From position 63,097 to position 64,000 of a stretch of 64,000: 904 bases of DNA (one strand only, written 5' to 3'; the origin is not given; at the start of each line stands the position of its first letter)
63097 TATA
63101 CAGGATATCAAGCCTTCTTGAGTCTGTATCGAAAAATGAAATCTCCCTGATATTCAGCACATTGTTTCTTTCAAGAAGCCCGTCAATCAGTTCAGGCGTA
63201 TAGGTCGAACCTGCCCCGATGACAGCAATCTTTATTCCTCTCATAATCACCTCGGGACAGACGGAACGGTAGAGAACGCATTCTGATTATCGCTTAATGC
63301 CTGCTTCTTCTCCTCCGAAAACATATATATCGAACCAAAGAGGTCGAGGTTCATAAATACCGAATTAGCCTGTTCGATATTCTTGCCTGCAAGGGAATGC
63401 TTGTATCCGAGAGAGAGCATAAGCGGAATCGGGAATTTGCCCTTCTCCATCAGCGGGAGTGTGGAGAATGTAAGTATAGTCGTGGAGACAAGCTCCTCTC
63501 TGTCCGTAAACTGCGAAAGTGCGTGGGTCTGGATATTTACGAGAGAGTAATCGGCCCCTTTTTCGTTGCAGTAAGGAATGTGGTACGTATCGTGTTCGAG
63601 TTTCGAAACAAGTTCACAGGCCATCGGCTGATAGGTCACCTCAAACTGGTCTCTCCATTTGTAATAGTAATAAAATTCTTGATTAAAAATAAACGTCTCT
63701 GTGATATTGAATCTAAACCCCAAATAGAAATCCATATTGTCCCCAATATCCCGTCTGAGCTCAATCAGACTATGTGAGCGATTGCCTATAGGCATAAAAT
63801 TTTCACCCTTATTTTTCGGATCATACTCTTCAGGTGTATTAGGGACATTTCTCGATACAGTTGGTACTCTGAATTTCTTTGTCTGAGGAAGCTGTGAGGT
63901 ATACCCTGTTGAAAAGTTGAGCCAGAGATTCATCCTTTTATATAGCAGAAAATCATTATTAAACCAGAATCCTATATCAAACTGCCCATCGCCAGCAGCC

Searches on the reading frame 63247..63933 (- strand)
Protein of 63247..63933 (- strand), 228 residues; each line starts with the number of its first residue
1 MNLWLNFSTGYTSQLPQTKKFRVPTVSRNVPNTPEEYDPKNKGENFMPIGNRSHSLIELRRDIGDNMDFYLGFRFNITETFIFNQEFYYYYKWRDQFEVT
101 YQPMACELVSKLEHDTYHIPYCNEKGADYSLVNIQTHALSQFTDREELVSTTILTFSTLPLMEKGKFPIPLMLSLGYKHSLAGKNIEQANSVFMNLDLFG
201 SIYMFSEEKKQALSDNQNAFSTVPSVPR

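Call 53: find_encoding_contigs(protein=window:63247-63933:-, flank=10000, max_places=4)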
Protein window:63247-63933:- (228 aa): no gene with exactly this product is on record in the collection.
